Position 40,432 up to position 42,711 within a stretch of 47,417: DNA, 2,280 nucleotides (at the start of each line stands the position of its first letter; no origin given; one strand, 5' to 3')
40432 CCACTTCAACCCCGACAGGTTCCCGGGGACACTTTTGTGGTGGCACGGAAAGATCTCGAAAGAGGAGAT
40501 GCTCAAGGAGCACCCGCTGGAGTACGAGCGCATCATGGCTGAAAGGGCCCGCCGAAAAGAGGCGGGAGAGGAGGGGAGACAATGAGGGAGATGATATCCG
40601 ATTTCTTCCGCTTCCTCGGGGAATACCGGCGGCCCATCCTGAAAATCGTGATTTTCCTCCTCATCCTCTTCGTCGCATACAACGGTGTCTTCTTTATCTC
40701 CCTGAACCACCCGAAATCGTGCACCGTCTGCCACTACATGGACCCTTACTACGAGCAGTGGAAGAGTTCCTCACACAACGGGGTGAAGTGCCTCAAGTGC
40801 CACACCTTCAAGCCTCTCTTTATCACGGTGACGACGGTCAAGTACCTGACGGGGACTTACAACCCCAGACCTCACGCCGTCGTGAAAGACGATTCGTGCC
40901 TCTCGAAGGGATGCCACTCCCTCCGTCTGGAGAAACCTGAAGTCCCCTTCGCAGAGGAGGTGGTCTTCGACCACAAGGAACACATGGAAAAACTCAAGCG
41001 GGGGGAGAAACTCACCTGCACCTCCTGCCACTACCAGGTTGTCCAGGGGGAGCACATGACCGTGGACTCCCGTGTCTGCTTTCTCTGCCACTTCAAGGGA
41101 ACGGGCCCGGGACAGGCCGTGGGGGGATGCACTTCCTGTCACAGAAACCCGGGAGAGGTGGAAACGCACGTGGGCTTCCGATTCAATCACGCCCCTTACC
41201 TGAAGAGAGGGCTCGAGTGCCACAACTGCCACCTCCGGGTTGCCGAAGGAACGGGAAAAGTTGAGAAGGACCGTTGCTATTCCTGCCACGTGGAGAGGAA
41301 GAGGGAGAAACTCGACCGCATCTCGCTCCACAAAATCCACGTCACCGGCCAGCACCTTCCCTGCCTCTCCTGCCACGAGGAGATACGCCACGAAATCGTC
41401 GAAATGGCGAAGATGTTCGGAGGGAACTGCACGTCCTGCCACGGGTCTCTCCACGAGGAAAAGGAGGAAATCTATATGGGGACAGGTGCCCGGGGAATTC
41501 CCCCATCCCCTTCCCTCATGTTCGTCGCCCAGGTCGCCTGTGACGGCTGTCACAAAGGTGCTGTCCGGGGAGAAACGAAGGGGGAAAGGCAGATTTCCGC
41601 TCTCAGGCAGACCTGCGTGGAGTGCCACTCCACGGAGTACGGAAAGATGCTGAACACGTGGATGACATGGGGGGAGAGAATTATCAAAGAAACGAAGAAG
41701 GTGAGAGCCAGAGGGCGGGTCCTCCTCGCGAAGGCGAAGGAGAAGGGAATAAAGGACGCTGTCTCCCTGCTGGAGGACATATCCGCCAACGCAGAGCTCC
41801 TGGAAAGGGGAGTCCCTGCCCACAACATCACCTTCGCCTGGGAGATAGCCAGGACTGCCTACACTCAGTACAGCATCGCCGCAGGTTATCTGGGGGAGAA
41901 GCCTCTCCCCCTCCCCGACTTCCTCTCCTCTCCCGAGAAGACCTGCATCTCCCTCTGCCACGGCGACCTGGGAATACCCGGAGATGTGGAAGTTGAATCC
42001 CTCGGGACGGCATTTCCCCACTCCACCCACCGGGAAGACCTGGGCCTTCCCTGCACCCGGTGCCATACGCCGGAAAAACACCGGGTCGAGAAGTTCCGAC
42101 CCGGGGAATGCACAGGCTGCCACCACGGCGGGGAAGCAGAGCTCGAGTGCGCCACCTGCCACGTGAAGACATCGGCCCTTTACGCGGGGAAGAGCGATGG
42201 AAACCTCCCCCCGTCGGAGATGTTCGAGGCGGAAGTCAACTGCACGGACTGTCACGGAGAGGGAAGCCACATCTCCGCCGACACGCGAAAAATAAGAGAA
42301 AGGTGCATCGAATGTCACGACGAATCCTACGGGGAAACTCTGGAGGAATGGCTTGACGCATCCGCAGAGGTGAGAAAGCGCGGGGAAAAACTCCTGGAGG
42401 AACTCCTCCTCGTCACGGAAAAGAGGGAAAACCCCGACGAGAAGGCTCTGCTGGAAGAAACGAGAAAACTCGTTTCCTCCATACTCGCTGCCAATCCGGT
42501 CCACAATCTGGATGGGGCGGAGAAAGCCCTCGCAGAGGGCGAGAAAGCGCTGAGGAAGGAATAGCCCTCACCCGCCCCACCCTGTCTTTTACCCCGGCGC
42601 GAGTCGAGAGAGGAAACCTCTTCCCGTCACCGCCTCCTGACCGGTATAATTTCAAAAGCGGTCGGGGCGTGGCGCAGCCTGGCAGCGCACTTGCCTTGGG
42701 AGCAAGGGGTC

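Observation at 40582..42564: The two NapC/NirT-like cytochromes are paralogs with a conserved non-canonical CX4CH site, and one carries a duplicated 5-heme module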

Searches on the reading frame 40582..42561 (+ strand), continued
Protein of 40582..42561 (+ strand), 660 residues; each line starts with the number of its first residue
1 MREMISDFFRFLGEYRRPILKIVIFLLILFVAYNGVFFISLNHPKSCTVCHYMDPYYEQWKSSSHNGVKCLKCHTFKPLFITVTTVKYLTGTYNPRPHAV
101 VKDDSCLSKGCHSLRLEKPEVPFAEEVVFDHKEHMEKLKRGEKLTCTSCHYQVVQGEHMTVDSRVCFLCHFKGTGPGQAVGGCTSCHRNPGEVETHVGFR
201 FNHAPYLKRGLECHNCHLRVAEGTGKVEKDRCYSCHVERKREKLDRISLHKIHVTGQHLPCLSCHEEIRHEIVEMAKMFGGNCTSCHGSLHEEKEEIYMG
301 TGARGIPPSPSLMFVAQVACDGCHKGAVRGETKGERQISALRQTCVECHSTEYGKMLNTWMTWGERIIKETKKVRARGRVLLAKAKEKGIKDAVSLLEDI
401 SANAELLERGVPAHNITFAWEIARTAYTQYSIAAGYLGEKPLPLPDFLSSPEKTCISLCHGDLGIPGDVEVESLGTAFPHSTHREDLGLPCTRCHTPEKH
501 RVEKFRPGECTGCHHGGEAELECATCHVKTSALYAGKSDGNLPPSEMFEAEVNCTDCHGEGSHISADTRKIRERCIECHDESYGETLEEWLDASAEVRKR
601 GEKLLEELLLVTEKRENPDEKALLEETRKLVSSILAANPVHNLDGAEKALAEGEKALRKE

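Call 36: find_related_loci(query=A1, collection=genome_contigs, flank=10000)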
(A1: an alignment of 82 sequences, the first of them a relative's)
Query A1 (660 aa) in genome_contigs; peptide patterns used: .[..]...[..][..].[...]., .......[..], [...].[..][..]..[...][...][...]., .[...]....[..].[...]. (x = any residue, [..] = any of these).
599 stretches matched a pattern (row limit reached: there are more); 556 encode a relative of the query (tblastn E <= 1e-3); the best 80 are kept; 80 distinct loci.
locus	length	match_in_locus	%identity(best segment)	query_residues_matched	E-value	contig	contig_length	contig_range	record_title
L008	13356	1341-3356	44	1-659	0e+0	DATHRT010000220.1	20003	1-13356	MAG TPA_asm: Candidatus Limnocylindria bacterium isolate SMAG_U16032 k141_409489, whole genome shotgun sequence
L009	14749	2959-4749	46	1-590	2e-180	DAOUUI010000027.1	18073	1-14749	MAG TPA_asm: Deltaproteobacteria bacterium isolate CSMAG_819 CSMAG_819_k141_661634_length_18073_cov_12.0000, whole genom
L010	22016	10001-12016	43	1-659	0e+0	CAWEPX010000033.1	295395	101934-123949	MAG: uncultured delta proteobacterium isolate MFD02923.bin.1.9 genome assembly, contig: contig_9020, whole genome shotgu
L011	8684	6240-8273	42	1-659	6e-175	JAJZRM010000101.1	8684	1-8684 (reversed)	MAG: Deltaproteobacteria bacterium isolate SKS1.bin8 NODE_14261_length_8684_cov_1.367302, whole genome shotgun sequence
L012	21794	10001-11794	45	1-653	2e-174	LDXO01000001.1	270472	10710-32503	MAG: Deltaproteobacteria bacterium CSP1-8 XU12_C0001, whole genome shotgun sequence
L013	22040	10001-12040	41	1-657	4e-174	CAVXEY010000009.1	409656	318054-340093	MAG: uncultured delta proteobacterium isolate MFD02416.bin.1.108 genome assembly, contig: contig_27122, whole genome sho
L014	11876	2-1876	44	48-659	5e-169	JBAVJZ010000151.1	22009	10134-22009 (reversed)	MAG: Candidatus Deferrimicrobiaceae bacterium isolate MFD05464_ilm_asm_bin18 k127_113708, whole genome shotgun sequence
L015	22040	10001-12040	41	1-657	6e-165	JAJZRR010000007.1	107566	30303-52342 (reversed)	MAG: Deltaproteobacteria bacterium isolate SKS1.bin98 NODE_255_length_107566_cov_35.059327, whole genome shotgun sequenc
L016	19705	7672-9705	41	1-659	2e-164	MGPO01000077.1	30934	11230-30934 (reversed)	MAG: Deltaproteobacteria bacterium GWA2_65_63 gwa2_scaffold_7112, whole genome shotgun sequence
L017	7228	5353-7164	42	1-653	3e-163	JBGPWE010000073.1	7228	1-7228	MAG: bacterium isolate OBJ1_062018_090_71 k141_785665_length_7228_cov_9.0000, whole genome shotgun sequence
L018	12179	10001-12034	40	1-659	4e-162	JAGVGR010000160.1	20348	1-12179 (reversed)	MAG: bacterium isolate DeMMO2_8 c_000000047785, whole genome shotgun sequence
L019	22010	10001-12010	37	1-659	5e-162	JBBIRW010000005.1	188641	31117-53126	MAG: Deltaproteobacteria bacterium isolate SLF170214_bin_359 NODE_35_length_188641_cov_8.54194, whole genome shotgun seq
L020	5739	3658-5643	38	1-657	2e-156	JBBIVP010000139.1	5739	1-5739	MAG: bacterium isolate SLF170214_bin_8 NODE_12834_length_5739_cov_4.236453, whole genome shotgun sequence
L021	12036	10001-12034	41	4-658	6e-152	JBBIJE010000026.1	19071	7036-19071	MAG: Myxococcales bacterium isolate SIF170217_bin_155 NODE_3187_length_19071_cov_20.803061, whole genome shotgun sequenc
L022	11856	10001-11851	39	1-614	4e-150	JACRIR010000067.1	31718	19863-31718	MAG: Candidatus Poribacteria bacterium isolate NC_groundwater_1808_Pr3_B-0.1um_54_35 SR-2_scaffold_141_637982, whole gen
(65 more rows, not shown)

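Call 37: predict_structure(alignment_id=A1)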
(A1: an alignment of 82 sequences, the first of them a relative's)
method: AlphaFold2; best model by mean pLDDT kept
length: 660 residues; sequences in the alignment: 82
mean_pLDDT: 85.8   pTM: 0.71
mean pLDDT of the five models: 85.8, 84.3, 83.6, 79.6, 77.8
residues with pLDDT >= 90: 273; 70-90: 330; 50-70: 54; < 50: 3
segments of 3 or more residues with pLDDT < 50: none
pLDDT, mean of each block of 10 residues (from residue 1): 88 90 94 87 82 82 87 83 82 73 89 90 82 80 80 71 90 83 77 72 81 85 90 69 73 82 92 78 56 88 92 82 66 70 83 89 96 98 97 98 96 94 97 98 93 86 85 81 89 78 71 74 89 92 94 93 88 94 94 95 93 90 94 94 96 87
secondary structure, 60 per line:
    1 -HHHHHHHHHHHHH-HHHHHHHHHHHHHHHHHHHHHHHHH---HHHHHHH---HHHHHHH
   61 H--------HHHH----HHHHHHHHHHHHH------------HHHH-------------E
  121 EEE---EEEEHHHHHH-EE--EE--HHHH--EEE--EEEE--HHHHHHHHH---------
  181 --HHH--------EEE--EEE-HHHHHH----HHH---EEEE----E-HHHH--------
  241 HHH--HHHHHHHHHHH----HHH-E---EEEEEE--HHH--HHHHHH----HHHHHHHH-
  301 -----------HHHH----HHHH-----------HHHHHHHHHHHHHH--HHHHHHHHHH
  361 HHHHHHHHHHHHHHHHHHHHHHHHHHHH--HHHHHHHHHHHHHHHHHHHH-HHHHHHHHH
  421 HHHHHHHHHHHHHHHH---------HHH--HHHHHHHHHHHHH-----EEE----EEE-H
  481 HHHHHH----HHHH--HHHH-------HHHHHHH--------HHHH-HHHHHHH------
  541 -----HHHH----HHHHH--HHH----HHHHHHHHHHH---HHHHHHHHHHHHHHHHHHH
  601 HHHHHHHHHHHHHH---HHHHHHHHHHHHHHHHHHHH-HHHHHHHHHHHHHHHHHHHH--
elements in order: H2-14 H16-40 H44-50 H54-61 H70-73 H78-90 H103-106 E120-123 E127-130 H131-136 H146-149 E152-154 E157-160 H163-171 E194-196 E199-201 H203-208 E219-222 H229-232 H246-256 E269-274 H282-287 H292-299 H312-315 H320-323 H335-348 H351-388 H391-410 H412-436 H451-463 E469-471 E476-478 H480-486 H491-494 H497-500 H508-514 H523-526 H528-534 H546-549 H554-558 H568-578 H582-614 H618-637 H639-658

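Call 42: fold_search(model_id=the predicted structure, library=pdb)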
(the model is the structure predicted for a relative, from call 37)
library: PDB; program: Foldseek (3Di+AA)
matches with E <= 10: 75; with E <= 0.001: 0
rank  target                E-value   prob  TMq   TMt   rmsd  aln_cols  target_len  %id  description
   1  6i5b_A                1.7e-02  1.00  0.18  0.24  10.5       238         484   21  Crystal Structure of Outer Cell Wall Cytochrome OcwA (released 2019-09-25)
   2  6i5b_B                2.4e-02  1.00  0.18  0.23  10.3       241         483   21  Crystal Structure of Outer Cell Wall Cytochrome OcwA (released 2019-09-25)
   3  4rkm_G                2.0e-01  0.82  0.15  0.15  14.8       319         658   12  Wolinella succinogenes octaheme sulfite reductase MccA, form I (released 2015-02-04)
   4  1qdb_A                2.1e-01  0.63  0.16  0.22  20.2       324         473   14  CYTOCHROME C NITRITE REDUCTASE (released 1999-08-18)
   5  8rv0                  2.3e-01  1.00  0.16  0.21   4.7       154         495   16  Crystal structure of octaheme nitrite reductase from Trichlorobacter ammonificans in complex with nitrite (released 2024-03-27)
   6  2rdz_A                7.0e-01  0.69  0.14  0.20  12.7       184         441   15  High Resolution Crystal Structure of the Escherichia coli Cytochrome c Nitrite Reductase. (released 2008-03-25)
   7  4n4m                  8.0e-01  0.38  0.13  0.16  11.3       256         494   15  Kuenenia stuttgartiensis hydroxylamine oxidoreductase soaked in phenyl hydrazine (released 2013-12-11)
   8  4n4j                  8.4e-01  0.35  0.13  0.17  11.6       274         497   13  Kuenenia stuttgartiensis hydroxylamine oxidoreductase (released 2013-12-11)
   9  1gu6_A                8.7e-01  0.63  0.14  0.20  12.4       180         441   16  Structure of the Periplasmic Cytochrome c Nitrite Reductase from Escherichia coli (released 2002-03-08)
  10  2rf7_A                9.1e-01  0.66  0.14  0.20  12.6       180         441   15  Crystal structure of the escherichia coli nrfa mutant Q263E (released 2008-03-25)
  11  4wjy_A                9.1e-01  0.60  0.14  0.20  12.4       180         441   16  Esherichia coli nitrite reductase NrfA H264N (released 2015-03-11)
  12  3sxq_B                1.0e+00  0.84  0.14  0.17   8.1       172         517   20  Structure of a hexameric multiheme c nitrite reductase from the extremophile bacterium Thiolkalivibrio paradoxus (released 2012-09-26)
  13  3ttb_A                1.2e+00  0.33  0.15  0.18  16.0       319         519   16  Structure of the Thioalkalivibrio paradoxus cytochrome c nitrite reductase in complex with sulfite (released 2011-10-05)
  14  3m62_A                1.2e+00  0.04  0.09  0.07  27.5       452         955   12  Crystal structure of Ufd2 in complex with the ubiquitin-like (UBL) domain of Rad23 (released 2010-04-28)
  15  8jtz                  1.8e+00  0.04  0.07  0.09  26.5       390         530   10  hOCT1 in complex with spironolactone in outward facing partially occluded conformation (released 2024-03-27)
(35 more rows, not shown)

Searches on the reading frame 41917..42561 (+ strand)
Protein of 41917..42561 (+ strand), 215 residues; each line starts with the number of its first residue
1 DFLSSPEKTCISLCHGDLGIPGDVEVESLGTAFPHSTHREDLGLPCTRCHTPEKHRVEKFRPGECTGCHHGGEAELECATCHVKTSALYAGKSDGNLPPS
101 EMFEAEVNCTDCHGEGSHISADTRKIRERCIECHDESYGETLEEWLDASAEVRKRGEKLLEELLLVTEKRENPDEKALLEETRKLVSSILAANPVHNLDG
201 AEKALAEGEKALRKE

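Call 68: search_protein_representatives(protein=window:41917-42561:+)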
Query: 215 residues. Proteins with E-value up to 0.001 (for the whole library): 385; up to 1e-10: 166; up to 1e-30: 14. The best 150 are listed.
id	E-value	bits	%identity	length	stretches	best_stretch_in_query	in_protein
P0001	5.1e-151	516.4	66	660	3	1-215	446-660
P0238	1.7e-39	151.7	33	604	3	2-214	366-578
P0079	1.4e-37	145.5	34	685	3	3-201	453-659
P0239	5.1e-35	137.1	40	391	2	2-147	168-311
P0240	5.8e-35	136.9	35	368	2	3-211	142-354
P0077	7.4e-35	136.6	33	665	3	3-208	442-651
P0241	6.8e-34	133.4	35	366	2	3-214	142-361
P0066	1.2e-33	132.6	32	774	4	12-203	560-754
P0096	2.1e-33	131.8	33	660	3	9-190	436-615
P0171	4.3e-33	130.8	33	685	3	10-209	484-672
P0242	1.7e-32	128.9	32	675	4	3-207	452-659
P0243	3.2e-32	128.0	34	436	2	7-204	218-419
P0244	4.4e-31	124.2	31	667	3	5-205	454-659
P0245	5.5e-31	123.9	32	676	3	5-203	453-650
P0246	7.8e-30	120.2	31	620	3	12-208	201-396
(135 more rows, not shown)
